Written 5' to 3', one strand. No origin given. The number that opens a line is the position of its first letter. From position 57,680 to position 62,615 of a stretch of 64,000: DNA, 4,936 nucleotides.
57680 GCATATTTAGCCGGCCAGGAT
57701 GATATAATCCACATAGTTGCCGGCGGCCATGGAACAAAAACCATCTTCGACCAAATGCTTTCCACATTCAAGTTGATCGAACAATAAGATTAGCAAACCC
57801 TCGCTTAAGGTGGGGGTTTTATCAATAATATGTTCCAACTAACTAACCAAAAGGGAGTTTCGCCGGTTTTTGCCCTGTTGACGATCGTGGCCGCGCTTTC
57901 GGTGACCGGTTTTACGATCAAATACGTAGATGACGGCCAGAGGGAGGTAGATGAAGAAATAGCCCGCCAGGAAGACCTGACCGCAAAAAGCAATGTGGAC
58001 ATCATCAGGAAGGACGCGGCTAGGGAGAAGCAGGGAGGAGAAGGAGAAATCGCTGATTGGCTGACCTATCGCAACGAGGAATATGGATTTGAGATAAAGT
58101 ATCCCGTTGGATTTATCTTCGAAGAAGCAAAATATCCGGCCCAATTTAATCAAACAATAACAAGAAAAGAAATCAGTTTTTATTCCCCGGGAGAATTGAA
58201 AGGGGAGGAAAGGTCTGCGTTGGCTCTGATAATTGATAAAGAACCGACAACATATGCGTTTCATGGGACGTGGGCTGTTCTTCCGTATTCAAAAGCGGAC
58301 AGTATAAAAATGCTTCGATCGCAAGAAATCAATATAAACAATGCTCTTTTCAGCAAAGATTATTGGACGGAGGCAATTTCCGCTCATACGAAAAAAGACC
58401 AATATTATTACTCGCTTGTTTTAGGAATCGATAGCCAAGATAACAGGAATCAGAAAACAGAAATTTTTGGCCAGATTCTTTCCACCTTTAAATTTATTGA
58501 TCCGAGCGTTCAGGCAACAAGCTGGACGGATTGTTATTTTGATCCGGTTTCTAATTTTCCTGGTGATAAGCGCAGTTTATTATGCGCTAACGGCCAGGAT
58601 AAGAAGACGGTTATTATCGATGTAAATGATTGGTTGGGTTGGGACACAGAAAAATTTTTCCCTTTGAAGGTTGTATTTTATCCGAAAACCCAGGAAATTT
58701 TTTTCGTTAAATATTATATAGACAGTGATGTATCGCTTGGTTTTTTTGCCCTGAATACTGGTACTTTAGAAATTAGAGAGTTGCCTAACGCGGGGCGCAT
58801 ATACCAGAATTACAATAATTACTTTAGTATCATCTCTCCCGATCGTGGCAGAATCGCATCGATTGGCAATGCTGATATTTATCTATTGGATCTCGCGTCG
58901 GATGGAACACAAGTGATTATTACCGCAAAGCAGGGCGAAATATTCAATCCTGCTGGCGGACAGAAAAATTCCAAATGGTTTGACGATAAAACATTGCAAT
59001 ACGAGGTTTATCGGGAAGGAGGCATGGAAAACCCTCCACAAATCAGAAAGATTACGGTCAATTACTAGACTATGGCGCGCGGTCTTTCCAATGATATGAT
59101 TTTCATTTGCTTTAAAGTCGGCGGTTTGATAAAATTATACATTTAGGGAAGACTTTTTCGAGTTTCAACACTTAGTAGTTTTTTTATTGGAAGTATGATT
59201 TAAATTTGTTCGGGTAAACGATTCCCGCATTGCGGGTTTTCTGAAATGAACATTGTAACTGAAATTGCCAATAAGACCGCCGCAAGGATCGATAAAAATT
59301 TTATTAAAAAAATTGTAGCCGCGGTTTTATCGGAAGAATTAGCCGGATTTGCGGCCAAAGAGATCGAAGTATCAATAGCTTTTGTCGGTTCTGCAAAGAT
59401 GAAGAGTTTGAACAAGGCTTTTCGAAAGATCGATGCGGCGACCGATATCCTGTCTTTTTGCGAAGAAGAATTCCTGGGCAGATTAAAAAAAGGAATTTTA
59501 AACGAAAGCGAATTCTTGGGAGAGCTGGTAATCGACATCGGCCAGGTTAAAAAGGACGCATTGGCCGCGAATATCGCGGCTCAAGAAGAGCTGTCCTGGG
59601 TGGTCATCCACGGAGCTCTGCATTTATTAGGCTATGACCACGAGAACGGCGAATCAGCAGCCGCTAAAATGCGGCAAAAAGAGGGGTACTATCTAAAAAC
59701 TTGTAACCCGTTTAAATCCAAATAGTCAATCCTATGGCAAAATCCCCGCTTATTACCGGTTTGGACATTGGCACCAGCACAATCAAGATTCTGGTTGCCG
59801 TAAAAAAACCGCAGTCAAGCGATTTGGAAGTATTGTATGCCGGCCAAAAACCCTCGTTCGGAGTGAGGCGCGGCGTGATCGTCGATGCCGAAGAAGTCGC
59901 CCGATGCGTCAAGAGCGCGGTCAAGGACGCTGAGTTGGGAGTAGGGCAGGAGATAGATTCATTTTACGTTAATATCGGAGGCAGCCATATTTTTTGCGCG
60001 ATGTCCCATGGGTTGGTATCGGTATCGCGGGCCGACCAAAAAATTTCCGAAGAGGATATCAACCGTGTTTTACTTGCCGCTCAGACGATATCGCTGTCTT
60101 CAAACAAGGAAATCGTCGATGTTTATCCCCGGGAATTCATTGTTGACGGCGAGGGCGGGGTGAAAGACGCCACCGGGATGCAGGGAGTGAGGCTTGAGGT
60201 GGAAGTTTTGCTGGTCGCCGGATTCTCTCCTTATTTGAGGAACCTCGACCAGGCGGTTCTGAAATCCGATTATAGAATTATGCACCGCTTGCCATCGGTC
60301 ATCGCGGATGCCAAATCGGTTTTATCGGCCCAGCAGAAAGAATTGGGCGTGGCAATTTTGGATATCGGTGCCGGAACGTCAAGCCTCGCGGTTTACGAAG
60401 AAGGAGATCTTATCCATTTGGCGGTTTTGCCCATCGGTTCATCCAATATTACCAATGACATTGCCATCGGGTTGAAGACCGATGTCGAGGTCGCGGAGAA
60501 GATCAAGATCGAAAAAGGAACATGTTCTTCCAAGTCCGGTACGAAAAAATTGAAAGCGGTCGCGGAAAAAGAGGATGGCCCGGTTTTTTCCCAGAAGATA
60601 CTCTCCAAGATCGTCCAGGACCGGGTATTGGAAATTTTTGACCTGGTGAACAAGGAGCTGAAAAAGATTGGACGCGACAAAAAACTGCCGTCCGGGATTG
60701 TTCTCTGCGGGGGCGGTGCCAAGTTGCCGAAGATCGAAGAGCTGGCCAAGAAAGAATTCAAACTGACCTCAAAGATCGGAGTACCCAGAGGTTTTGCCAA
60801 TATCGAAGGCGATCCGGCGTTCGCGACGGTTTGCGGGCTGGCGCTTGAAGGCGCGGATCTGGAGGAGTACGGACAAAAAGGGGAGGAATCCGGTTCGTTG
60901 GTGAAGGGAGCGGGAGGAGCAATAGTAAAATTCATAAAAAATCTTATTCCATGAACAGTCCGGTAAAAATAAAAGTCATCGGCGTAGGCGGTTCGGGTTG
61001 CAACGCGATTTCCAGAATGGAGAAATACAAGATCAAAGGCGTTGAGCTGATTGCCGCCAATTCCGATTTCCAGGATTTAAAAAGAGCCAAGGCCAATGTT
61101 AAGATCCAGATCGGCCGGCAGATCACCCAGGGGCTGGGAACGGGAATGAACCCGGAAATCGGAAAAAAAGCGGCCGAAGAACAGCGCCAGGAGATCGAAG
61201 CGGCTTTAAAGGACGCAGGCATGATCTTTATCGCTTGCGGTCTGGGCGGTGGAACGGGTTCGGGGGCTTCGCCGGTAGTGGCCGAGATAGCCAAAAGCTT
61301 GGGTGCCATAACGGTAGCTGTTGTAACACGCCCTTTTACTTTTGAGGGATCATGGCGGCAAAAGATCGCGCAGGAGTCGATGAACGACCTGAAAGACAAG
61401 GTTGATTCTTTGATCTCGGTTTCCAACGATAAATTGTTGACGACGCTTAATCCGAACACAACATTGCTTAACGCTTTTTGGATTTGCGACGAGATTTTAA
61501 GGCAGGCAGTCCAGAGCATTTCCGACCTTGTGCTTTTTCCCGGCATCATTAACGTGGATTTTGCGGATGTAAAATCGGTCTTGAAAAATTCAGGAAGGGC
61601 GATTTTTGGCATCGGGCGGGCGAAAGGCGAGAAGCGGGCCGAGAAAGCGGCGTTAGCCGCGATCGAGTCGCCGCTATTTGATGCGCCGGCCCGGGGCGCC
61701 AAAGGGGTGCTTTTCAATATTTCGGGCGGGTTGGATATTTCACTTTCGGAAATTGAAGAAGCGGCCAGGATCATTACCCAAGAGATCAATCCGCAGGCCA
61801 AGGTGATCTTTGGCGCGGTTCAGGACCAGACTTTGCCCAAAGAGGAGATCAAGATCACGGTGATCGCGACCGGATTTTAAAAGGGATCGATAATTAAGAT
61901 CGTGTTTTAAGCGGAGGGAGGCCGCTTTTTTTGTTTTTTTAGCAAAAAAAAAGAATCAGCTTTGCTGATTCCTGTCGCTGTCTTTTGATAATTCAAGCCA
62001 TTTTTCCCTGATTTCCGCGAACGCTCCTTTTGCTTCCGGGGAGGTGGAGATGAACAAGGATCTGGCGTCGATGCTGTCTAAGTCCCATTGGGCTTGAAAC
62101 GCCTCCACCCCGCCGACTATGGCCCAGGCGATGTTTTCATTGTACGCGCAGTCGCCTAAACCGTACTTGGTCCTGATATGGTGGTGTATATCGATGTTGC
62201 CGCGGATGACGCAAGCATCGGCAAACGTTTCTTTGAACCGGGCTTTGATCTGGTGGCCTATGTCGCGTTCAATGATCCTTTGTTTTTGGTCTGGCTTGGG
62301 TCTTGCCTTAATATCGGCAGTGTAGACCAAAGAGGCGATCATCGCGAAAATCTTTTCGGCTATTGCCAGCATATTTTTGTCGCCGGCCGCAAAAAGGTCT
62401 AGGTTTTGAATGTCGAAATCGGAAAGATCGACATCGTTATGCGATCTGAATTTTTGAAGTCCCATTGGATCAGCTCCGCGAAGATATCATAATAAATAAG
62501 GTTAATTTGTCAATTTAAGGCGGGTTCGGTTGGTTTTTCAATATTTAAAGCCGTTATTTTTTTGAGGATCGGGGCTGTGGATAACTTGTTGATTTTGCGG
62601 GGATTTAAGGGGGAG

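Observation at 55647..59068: Tandem array of four secreted paralogs; three start with archaeal-style class III (prepilin-like) signal sequences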

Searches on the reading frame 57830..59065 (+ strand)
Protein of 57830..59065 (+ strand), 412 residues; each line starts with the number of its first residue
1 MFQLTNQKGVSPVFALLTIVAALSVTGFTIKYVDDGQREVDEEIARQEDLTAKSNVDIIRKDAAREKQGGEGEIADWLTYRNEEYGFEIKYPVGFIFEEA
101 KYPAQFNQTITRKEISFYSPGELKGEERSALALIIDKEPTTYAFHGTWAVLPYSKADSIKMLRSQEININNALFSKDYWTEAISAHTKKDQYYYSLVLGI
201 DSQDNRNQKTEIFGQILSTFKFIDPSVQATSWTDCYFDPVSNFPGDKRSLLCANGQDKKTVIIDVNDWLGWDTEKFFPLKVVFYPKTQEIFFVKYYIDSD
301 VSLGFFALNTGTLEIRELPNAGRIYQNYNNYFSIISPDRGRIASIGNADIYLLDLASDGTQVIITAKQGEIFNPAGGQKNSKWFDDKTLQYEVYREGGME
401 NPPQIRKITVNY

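Call 4: search_protein_families(library=pfam, proteins=[window:57830-59065:+], max_evalue=1)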
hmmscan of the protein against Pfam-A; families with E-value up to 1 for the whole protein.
window:57830-59065:+ (412 aa): 0 families

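Call 7: search_protein_families(library=ncbifam, proteins=[window:57830-59065:+], max_evalue=1)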
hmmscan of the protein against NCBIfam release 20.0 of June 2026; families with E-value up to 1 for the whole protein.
window:57830-59065:+ (412 aa): 0 families

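Call 25: find_homologous_proteins(query=window:57830-59065:+, max_evalue=0.001)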
Query window:57830-59065:+ (412 aa): 66 proteins with E <= 0.001 among 3293 candidates.
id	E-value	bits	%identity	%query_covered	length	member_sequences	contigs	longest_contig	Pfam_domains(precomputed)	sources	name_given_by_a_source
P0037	2.6e-278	940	100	100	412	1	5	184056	-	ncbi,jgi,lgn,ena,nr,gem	ncbi:MAG TPA: hypothetical protein P5080_01650 [Candidatus Paceibacterota bacterium]|nr:hypothetical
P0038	5.2e-66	241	53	54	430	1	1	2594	-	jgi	jgi:hypothetical protein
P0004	2.6e-38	150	39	54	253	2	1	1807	-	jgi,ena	-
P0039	1.2e-37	148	28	92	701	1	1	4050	PF18915.6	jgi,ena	-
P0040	2.0e-33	134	29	97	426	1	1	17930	-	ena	-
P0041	9.0e-33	132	31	58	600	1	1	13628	-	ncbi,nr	ncbi:MAG: FISUMP domain-containing protein [bacterium]|nr:FISUMP domain-containing protein [bacteriu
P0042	2.4e-30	124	39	38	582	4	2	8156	-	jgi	jgi:hypothetical protein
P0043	4.1e-19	87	42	16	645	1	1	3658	-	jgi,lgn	-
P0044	1.9e-18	85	30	37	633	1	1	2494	-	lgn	-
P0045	1.2e-11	62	27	37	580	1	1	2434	PF18933.7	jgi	jgi:hypothetical protein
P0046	5.0e-10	57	27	61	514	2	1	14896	-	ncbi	-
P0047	6.0e-10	57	31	37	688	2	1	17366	PF10648.16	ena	-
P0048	2.4e-9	55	34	36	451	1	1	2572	-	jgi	jgi:hypothetical protein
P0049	4.2e-9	54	73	6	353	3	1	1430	PF18933.7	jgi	-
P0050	1.4e-8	52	34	21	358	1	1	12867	PF18933.7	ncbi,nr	ncbi:MAG: PsbP-related protein [bacterium]|nr:PsbP-related protein [bacterium]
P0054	8.5e-8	49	27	37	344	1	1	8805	PF18933.7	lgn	-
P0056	9.6e-8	49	27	42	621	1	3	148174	PF18933.7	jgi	jgi:hypothetical protein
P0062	1.4e-6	45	33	37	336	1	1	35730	-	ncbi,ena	-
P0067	4.2e-6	44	30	38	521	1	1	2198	PF18933.7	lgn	-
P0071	6.6e-6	43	59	5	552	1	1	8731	PF18933.7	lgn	-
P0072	7.5e-6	43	32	23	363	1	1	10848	PF18933.7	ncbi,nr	ncbi:MAG: PsbP-related protein [Candidatus Spechtbacterales bacterium]|nr:PsbP-related protein [Cand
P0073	8.3e-6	43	78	6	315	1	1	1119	PF18933.7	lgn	-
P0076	1.6e-5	42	74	7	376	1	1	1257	PF18933.7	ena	-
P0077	1.6e-5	42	23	54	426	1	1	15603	-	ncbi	-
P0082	9.5e-5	39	26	37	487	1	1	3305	PF18933.7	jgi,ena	jgi:hypothetical protein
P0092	3.1e-4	38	85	5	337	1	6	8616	PF18933.7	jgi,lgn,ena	-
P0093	3.1e-4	38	29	41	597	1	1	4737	PF18933.7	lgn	-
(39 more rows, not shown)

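Call 49: predict_structure(alignment_id=A5)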
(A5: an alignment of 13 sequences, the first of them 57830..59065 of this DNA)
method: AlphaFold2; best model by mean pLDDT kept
length: 412 residues; sequences in the alignment: 13
mean_pLDDT: 59.7   pTM: 0.38
mean pLDDT of the five models: 59.7, 55.9, 53.4, 51.0, 50.0
residues with pLDDT >= 90: 16; 70-90: 111; 50-70: 152; < 50: 133
segments of 3 or more residues with pLDDT < 50: 1-3, 39-41, 47-73, 96-157, 226-234, 239-244, 265-267, 269-273, 326-330
pLDDT, mean of each block of 10 residues (from residue 1): 51 65 62 54 50 42 41 58 69 55 37 31 30 41 31 44 78 78 72 65 73 81 56 48 50 52 51 50 60 58 62 62 48 73 82 79 90 68 87 78 88 64
secondary structure, 60 per line:
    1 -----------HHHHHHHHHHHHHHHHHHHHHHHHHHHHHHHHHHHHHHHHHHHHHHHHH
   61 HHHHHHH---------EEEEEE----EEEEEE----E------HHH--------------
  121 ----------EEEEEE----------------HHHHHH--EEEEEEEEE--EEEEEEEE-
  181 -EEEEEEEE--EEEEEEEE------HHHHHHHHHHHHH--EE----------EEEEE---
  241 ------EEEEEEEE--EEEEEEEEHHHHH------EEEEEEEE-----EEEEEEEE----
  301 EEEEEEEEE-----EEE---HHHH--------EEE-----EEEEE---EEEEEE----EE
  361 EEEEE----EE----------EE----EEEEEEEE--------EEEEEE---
elements in order: H12-67 E77-82 E87-92 E131-136 H153-158 E161-169 E172-179 E182-189 E192-199 H206-218 E233-237 E247-254 E257-264 H265-269 E276-283 E289-296 E301-309 E315-317 H321-324 E333-335 E341-345 E349-354 E359-365 E388-395 E404-409

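Call 52: fold_search(model_id=the predicted structure, library=pdb)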
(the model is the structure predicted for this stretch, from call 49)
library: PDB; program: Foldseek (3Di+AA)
matches with E <= 10: 1306; with E <= 0.001: 24
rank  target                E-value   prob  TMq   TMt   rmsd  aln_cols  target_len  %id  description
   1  4h5i_B                4.1e-05  1.00  0.21  0.24  17.6       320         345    9  Crystal Structure of the Guanine Nucleotide Exchange Factor Sec12 (P1 form) (released 2012-11-07)
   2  2lnj_MODEL_1_A        5.6e-05  1.00  0.24  0.53   7.9       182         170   15  Solution Structure of Cyanobacterial PsbP (CyanoP) from Synechocystis sp. PCC 6803 (released 2012-06-06)
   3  4h5j_B                9.9e-05  1.00  0.23  0.27  18.9       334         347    9  Crystal Structure of the Guanine Nucleotide Exchange Factor Sec12 (P64 form) (released 2012-11-07)
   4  4h5i_A                1.3e-04  1.00  0.22  0.25  18.3       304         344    8  Crystal Structure of the Guanine Nucleotide Exchange Factor Sec12 (P1 form) (released 2012-11-07)
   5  4h5j_A                1.5e-04  1.00  0.23  0.26  17.1       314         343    8  Crystal Structure of the Guanine Nucleotide Exchange Factor Sec12 (P64 form) (released 2012-11-07)
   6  2xb3                  2.5e-04  1.00  0.21  0.53   6.8       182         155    9  The Structure of Cyanobacterial PsbP (released 2010-08-25)
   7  5l8s_A                3.8e-04  1.00  0.20  0.14  18.3       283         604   11  The crystal structure of a cold-adapted acylaminoacyl peptidase reveals a novel quaternary architecture based on the a (released 2016-11-16)
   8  9xrl_A                4.0e-04  0.97  0.22  0.21  23.9       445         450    9  Structure of mouse cytoplasmic lattice (CPL) repeating unit (released 2026-03-18)
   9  7ne7                  4.7e-04  0.99  0.21  0.14  20.9       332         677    9  oligopeptidase B from S. proteomaculans with modified hinge region in complex with N-[(1S)-5-amino-1-(chloroacetyl)penty (released 2021-02-17)
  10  7svn_A                4.9e-04  0.97  0.19  0.10  21.4       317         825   10  DPP9 IN COMPLEX WITH LIGAND ICeD-1 (released 2022-10-05)
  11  9y6s_9X               4.9e-04  0.35  0.11  0.07  23.9       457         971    8  96-nm repeat of the Leishmania tarentolae doublet microtubule (released 2025-12-17)
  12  9g33_UU               5.2e-04  0.99  0.21  0.12  18.2       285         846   11  Stalled 90S - Utp23-Krr1-deltaC3 (released 2025-06-18)
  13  7svl_A                5.4e-04  0.97  0.18  0.10  20.6       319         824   12  DPP9 IN COMPLEX WITH LIGAND ICeD-2 (released 2022-10-05)
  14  1nr0                  6.4e-04  0.35  0.10  0.08  21.4       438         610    9  Two Seven-Bladed Beta-Propeller Domains Revealed By The Structure Of A C. elegans Homologue Of Yeast Actin Interacting P (released 2003-07-01)
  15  9god_B                7.1e-04  0.96  0.19  0.10  20.7       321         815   12  Crystal structure of DPP9 in complex with N-phosphono-(S)-3-aminopiperidine-2-one-based inhibitor (released 2025-07-16)
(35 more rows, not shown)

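Call 66: find_encoding_contigs(protein=P0062, flank=10000, max_places=1)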
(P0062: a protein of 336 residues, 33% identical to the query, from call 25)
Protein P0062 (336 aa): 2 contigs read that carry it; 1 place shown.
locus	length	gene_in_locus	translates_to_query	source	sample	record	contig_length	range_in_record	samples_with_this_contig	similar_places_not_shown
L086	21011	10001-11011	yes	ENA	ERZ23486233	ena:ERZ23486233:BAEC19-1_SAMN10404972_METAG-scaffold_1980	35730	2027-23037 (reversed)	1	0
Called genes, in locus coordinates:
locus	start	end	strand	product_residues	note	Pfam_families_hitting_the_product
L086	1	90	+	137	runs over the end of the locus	PF00886:Ribosomal_S16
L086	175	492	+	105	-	PF13083:KH_KhpA-B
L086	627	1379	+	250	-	PF01746:tRNA_m1G_MT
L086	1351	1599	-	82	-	-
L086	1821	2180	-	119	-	-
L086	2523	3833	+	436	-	-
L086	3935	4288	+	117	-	PF01467:CTP_transf_like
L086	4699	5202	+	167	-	PF01327:Pep_deformylase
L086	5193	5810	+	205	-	PF01135:PCMT, PF13649:Methyltransf_25 (weak)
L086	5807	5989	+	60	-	-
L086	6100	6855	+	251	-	PF02618:YceG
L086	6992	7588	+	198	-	-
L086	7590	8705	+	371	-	-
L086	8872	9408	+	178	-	PF00466:Ribosomal_L10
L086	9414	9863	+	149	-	PF16320:Ribosomal_L12_N, PF00542:Ribosomal_L12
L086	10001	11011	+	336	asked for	-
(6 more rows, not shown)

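Call 67: find_encoding_contigs(protein=P0077, flank=10000, max_places=1)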
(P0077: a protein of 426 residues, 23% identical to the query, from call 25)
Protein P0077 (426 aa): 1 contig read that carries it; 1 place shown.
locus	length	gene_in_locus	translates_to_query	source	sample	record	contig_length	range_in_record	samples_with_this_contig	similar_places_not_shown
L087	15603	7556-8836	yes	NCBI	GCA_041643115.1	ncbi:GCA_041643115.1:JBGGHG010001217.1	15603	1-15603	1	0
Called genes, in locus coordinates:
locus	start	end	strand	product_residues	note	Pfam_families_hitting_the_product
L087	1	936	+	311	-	?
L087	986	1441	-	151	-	-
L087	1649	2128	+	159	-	PF02643:DUF192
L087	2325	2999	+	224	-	-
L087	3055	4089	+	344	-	PF00044:Gp_dh_N, PF02800:Gp_dh_C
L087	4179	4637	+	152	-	PF02502:LacAB_rpiB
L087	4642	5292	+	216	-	PF00834:Ribul_P_3_epim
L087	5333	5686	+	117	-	-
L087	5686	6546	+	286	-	PF13292:DXP_synthase_N, PF00456:Transketolase_N, PF00676:E1_dh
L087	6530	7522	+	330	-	-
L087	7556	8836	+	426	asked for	-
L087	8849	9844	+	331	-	PF02779:Transket_pyr, PF02780:Transketolase_C, PF22613:Transketolase_C_1 (weak)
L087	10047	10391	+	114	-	-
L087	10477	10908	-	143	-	-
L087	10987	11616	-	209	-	-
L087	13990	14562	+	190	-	PF18933:PsbP_2 (weak)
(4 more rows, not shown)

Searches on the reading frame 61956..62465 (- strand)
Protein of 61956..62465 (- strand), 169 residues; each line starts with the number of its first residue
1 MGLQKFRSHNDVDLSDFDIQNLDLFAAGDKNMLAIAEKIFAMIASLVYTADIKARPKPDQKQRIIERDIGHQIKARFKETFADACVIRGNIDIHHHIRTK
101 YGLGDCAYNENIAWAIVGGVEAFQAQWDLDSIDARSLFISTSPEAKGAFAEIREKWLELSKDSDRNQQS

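Call 9: search_protein_families(library=pfam, proteins=[window:61956-62462:-], max_evalue=0.01)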
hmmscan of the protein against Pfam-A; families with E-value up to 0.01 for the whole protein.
window:61956-62462:- (168 aa): 0 families

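Call 47: find_encoding_contigs(protein=window:61956-62465:-, flank=10000, max_places=2)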
Protein window:61956-62465:- (169 aa): 13 contigs read that carry it; 1 place shown.
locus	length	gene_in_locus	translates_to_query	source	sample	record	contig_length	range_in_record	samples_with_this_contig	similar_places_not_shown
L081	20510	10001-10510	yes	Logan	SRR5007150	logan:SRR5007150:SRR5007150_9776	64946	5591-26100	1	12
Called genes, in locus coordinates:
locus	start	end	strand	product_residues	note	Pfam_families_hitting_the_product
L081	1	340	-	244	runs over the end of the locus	PF00535:Glycos_transf_2, PF10111:Glyco_tranf_2_2, PF13506:Glyco_transf_21, PF13641:Glyco_tranf_2_3, PF13632:Glyco_trans_2_3 (weak)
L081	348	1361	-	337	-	PF00331:Glyco_hydro_10 (faint), PF02449:Glyco_hydro_42 (faint)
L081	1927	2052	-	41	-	-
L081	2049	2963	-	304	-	-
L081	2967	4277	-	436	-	PF22053:DUF6938 (weak)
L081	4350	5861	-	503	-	PF13567:DUF4131, PF03772:Competence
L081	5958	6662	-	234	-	PF13353:Fer4_12, PF04055:Radical_SAM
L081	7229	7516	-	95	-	PF13597:NRDD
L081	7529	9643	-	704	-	PF03477:ATP-cone, PF13597:NRDD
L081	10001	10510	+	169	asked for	-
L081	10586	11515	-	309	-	PF00091:Tubulin, PF12327:FtsZ_C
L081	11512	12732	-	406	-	PF02491:SHS2_FTSA, PF06723:MreB_Mbl, PF11104:PilM_2 (weak), PF14450:FtsA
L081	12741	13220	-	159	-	PF02130:YbeY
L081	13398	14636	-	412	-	-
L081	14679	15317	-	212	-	-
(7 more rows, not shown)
